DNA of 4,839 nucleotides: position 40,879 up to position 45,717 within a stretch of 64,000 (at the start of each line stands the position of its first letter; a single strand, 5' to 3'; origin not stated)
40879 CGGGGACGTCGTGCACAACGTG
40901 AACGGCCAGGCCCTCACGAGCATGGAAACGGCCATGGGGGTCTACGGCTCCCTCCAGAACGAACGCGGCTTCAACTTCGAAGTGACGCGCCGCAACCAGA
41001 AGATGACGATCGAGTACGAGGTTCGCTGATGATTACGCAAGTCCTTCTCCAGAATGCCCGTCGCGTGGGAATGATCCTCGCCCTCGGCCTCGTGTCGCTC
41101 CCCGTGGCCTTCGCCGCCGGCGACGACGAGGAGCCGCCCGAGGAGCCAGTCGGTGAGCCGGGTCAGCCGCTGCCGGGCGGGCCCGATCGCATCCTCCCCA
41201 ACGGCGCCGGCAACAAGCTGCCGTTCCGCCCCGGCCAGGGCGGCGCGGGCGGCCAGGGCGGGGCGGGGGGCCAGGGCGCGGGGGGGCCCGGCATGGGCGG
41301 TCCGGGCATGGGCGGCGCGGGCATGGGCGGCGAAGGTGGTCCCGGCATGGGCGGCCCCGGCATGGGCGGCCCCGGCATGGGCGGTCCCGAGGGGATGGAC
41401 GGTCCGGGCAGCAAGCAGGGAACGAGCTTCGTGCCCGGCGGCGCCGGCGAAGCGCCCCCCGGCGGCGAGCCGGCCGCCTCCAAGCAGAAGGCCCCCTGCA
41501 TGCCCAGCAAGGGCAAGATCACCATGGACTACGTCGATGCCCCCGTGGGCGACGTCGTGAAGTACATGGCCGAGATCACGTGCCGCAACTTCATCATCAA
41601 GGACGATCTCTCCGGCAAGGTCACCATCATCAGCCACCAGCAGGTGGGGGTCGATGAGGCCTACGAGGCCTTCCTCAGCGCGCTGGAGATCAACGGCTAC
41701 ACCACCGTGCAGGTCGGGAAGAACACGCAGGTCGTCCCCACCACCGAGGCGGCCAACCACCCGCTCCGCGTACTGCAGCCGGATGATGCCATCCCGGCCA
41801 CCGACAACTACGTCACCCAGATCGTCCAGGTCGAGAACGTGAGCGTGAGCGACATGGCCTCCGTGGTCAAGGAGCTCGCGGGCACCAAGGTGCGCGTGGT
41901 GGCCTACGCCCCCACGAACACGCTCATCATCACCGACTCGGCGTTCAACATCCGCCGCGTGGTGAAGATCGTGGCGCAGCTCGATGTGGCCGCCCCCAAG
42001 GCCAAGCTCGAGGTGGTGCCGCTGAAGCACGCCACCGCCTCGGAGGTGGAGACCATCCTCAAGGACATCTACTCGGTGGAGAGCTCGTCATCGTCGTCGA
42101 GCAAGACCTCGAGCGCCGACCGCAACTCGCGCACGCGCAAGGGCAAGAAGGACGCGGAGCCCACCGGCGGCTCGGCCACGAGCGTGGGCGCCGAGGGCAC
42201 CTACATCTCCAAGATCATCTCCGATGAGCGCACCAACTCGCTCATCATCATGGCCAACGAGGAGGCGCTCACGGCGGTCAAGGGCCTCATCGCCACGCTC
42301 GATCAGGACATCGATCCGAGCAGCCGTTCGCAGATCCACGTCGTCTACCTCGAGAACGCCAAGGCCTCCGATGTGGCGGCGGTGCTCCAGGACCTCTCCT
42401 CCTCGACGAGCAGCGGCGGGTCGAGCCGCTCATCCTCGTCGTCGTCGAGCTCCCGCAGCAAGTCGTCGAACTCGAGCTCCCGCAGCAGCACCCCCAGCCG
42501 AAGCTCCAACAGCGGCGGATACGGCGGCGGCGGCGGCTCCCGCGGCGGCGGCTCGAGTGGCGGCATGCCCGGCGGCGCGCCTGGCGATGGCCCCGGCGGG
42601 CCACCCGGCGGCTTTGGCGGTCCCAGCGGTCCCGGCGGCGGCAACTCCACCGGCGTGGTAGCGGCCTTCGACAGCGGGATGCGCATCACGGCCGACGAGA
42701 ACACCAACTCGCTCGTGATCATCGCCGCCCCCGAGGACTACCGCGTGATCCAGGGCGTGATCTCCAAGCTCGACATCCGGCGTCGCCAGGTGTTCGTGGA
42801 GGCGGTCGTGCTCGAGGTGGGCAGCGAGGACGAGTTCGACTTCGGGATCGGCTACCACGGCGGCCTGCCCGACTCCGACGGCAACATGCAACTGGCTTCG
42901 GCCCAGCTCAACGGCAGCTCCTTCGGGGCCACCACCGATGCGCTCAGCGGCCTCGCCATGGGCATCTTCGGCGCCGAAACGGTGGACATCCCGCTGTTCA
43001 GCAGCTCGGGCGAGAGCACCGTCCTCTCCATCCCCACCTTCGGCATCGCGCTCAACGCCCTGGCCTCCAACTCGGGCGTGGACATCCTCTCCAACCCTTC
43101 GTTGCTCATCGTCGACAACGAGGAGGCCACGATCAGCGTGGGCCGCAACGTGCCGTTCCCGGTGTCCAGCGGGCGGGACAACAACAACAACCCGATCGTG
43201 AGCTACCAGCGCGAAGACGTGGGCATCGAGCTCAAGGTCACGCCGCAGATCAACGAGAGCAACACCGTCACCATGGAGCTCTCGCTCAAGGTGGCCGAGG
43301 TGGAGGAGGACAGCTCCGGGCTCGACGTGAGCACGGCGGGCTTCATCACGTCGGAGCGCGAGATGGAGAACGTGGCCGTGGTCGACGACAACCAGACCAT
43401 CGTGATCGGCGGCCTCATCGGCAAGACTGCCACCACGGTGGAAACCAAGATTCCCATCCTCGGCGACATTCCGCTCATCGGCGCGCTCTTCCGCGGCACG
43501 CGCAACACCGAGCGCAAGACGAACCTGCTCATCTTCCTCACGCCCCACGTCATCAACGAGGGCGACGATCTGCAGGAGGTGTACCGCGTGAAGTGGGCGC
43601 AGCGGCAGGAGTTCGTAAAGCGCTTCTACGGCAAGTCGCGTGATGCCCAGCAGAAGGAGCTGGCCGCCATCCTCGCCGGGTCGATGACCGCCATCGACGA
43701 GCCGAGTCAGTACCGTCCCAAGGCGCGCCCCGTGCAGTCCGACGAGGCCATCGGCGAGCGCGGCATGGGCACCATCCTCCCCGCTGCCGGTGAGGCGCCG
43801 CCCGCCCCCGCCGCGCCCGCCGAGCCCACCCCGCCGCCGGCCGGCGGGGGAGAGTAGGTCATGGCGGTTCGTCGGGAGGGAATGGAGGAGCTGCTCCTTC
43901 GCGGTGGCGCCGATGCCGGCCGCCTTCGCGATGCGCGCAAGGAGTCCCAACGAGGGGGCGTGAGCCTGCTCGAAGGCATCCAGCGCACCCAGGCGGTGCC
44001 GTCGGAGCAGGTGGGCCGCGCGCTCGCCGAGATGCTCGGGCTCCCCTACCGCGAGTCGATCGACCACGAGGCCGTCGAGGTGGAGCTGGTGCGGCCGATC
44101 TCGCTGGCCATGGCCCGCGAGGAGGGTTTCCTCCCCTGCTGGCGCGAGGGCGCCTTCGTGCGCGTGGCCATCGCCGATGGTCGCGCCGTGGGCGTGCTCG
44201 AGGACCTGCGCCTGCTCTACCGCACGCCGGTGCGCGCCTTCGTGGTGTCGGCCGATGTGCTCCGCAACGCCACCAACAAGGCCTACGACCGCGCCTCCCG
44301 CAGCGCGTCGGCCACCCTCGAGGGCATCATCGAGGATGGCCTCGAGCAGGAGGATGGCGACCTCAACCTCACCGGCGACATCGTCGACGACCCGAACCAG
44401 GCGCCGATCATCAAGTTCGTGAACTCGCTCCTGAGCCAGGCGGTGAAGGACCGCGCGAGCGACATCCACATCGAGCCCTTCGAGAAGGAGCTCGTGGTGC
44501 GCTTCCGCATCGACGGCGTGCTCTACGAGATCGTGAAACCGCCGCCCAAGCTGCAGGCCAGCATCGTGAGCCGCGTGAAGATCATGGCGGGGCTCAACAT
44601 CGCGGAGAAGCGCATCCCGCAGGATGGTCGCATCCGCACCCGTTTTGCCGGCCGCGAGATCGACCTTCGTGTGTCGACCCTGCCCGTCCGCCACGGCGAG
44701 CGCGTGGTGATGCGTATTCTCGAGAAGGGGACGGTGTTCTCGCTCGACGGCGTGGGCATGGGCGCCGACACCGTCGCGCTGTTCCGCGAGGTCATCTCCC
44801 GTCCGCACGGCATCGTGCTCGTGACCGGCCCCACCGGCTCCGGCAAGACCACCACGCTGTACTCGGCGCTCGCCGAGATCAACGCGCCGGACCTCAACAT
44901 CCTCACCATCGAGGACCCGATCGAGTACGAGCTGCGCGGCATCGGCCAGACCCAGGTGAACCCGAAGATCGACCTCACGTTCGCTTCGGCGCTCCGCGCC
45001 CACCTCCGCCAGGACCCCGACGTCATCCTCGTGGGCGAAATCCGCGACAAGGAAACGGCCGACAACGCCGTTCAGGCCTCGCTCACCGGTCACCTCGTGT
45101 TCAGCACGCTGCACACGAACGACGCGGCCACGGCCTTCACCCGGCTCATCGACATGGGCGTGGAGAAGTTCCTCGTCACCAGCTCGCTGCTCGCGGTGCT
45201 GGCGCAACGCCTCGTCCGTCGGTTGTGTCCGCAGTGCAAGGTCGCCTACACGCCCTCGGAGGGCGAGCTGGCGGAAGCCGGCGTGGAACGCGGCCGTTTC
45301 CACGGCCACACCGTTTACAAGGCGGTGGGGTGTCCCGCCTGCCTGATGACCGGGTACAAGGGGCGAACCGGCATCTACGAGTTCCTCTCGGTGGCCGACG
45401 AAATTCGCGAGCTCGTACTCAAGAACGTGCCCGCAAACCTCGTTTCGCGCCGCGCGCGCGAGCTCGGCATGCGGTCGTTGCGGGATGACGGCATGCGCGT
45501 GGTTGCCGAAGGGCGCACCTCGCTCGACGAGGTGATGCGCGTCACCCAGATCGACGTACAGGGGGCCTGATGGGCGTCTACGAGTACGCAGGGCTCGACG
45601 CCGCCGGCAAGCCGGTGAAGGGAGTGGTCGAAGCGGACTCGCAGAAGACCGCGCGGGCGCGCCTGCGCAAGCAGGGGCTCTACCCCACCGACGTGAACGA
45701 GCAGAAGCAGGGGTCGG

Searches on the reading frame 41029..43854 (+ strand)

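Call 11: search_protein_families(library=pfam, proteins=[window:41029-43854:+], max_evalue=0.01)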
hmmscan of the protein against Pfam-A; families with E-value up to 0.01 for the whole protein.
window:41029-43854:+ (942 aa): 3 families
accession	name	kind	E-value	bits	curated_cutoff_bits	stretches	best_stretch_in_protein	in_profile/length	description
PF00263.26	Secretin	-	6.4e-47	159.7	27.5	1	677-842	1-168/169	Bacterial type II and III secretion system protein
PF03958.22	Secretin_N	-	1.5e-40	137.7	28.2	3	437-587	2-69/69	Bacterial type II/III secretion system short domain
PF21305.2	type_II_gspD_N0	-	1e-17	64.2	27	1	167-232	2-67/71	GspD-like, N0 domain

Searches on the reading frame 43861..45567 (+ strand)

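Call 11: search_protein_families(library=pfam, proteins=[window:43861-45567:+], max_evalue=0.01)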
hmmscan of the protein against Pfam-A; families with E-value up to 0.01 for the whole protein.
window:43861-45567:+ (569 aa): 9 families
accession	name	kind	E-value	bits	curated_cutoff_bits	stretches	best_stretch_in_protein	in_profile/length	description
PF00437.27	T2SSE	-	1.4e-141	471.9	24.9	1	179-560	4-370/370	Type II/IV secretion system protein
PF05157.20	MshEN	-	2.3e-08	34.3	23.1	1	59-146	1-88/90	MshEN domain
PF25199.1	nSTAND_NTPase5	-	3.4e-05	24.2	34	1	313-357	38-83/145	Novel STAND NTPase 5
PF13191.12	AAA_16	-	0.0002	22.4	32.6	1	307-364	15-64/167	AAA ATPase domain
PF13555.12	AAA_29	-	0.0034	17.5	27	0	314-333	20-39/61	P-loop containing region of AAA domain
PF13401.12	AAA_22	-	0.004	17.9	27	1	315-342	4-31/130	AAA domain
PF13604.12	AAA_30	-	0.0052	17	27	0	306-337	8-39/191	AAA domain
PF20720.3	nSTAND3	-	0.0075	16.4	27.2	0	315-353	16-54/155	Novel STAND NTPase 3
PF13173.12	AAA_14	-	0.0096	16.4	27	0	317-403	3-80/129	AAA domain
